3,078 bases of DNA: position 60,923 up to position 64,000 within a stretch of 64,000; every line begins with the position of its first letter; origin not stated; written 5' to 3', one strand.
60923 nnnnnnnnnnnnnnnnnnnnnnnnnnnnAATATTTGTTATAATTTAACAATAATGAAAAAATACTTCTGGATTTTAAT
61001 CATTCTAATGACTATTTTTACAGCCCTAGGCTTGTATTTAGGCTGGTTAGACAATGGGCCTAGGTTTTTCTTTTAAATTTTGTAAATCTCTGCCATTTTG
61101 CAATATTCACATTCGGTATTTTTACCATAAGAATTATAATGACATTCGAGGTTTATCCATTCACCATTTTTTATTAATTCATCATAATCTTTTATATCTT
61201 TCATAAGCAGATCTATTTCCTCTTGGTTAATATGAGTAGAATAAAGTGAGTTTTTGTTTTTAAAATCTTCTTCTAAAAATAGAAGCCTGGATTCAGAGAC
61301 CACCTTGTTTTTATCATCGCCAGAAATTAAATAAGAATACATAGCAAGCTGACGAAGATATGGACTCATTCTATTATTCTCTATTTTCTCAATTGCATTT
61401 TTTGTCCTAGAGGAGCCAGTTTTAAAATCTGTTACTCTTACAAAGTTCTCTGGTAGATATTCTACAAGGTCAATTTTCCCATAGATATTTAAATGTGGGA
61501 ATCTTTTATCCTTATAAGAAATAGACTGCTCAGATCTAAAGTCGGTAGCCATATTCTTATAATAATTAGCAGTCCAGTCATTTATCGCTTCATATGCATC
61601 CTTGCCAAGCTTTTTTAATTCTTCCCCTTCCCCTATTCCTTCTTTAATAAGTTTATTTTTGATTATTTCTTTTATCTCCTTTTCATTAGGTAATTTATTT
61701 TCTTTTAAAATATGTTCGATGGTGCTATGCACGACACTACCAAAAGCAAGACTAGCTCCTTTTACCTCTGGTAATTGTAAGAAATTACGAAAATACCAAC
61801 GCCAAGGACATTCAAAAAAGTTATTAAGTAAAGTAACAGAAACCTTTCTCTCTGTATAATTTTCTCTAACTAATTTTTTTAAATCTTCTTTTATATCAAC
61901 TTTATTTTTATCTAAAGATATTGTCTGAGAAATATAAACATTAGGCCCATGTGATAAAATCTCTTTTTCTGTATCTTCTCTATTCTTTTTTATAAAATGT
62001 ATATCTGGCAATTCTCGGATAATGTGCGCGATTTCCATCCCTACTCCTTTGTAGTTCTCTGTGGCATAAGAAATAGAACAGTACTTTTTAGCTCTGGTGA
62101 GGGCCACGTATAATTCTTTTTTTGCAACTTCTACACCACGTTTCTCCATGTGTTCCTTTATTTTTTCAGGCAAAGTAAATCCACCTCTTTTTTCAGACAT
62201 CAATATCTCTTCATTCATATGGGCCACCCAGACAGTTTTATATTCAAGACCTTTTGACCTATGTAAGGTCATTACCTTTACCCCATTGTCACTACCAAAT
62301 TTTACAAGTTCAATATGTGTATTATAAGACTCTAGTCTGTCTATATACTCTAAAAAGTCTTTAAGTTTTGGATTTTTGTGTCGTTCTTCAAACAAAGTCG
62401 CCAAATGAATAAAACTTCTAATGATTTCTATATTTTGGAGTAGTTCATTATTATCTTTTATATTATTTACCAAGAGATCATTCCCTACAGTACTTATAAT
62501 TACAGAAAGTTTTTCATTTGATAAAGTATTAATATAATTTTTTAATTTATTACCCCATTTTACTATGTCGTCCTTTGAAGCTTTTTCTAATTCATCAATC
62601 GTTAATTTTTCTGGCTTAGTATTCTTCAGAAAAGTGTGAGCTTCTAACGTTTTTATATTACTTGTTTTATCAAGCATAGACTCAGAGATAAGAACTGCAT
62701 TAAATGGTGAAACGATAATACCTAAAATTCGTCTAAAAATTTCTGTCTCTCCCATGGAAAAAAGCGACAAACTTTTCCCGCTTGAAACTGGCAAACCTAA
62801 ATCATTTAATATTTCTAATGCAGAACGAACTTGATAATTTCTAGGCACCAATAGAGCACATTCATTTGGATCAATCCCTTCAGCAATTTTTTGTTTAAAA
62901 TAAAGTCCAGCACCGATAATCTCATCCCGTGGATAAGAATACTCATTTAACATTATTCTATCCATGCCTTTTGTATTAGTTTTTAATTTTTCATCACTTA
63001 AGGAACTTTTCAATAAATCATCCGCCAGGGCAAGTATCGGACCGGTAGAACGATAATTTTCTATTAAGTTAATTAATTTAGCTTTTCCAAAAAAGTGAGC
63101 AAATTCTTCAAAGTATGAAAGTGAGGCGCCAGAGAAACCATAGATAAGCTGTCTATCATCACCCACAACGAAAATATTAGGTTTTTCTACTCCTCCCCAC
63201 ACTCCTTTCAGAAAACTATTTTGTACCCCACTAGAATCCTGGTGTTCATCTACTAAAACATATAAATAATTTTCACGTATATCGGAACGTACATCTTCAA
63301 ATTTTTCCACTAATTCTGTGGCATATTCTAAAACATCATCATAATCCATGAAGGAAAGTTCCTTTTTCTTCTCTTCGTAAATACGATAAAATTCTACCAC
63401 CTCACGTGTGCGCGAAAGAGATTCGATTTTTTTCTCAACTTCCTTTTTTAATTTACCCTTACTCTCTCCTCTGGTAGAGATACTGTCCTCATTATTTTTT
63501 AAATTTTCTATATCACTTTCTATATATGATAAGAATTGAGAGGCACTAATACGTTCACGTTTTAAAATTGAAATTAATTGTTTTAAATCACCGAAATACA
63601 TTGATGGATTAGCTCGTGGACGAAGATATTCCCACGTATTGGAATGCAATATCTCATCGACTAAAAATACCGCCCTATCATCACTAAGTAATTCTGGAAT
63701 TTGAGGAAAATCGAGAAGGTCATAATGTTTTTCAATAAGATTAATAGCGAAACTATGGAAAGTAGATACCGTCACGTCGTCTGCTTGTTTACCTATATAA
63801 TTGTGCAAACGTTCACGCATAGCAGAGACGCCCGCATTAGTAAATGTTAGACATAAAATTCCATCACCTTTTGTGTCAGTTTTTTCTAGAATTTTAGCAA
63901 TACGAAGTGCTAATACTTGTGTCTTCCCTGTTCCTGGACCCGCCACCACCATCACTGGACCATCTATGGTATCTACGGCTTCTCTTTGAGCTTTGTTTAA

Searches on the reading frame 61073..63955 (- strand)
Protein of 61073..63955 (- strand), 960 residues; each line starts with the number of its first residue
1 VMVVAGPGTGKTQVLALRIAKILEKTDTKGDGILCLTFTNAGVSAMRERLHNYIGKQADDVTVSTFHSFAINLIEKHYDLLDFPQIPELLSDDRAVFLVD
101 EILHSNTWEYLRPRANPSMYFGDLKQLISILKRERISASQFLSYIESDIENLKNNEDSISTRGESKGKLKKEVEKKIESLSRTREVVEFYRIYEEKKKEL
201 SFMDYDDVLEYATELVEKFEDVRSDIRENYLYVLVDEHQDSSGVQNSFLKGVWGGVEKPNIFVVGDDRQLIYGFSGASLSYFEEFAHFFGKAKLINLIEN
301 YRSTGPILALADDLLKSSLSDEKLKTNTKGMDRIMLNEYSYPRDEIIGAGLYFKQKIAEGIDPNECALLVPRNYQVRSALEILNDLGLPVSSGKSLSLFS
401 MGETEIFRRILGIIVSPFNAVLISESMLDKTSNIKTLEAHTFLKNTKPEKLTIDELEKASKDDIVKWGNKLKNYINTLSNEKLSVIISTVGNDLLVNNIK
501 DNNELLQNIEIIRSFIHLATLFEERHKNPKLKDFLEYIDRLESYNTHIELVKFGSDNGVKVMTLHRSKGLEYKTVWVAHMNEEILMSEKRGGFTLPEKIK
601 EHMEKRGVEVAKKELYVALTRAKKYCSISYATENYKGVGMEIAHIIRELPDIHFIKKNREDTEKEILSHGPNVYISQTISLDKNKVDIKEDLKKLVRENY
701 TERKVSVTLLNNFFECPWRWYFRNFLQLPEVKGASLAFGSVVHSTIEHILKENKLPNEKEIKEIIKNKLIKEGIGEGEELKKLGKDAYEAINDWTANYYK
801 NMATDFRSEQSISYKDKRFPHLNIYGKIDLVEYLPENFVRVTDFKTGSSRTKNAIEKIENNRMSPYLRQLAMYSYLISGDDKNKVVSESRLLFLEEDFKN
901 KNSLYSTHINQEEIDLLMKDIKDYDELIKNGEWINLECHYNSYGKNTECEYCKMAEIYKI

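Call 62: search_protein_families(library=pfam, proteins=[window:61073-63955:-], max_evalue=0.001)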
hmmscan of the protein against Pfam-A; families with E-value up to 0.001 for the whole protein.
window:61073-63955:- (960 aa): 6 families
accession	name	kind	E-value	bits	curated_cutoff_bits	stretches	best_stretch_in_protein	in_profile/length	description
PF00580.27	UvrD-helicase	-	3.3e-52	178.3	23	1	2-288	17-269/271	UvrD/REP helicase N-terminal domain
PF12705.13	PDDEXK_1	-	2.7e-22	80.4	22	1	705-956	2-244/247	PD-(D/E)XK nuclease superfamily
PF13361.12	UvrD_C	-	1.5e-21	77.6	25.6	1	295-632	1-349/350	UvrD-like helicase C-terminal domain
PF13245.12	AAA_19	-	8.5e-17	62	25.1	1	1-274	14-133/134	AAA domain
PF08696.17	Dna2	-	7.4e-07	29.5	22.4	1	705-811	56-167/204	DNA replication factor Dna2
PF13538.12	UvrD_C_2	-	4.4e-06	26.9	27.4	0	561-580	4-23/52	UvrD-like helicase C-terminal domain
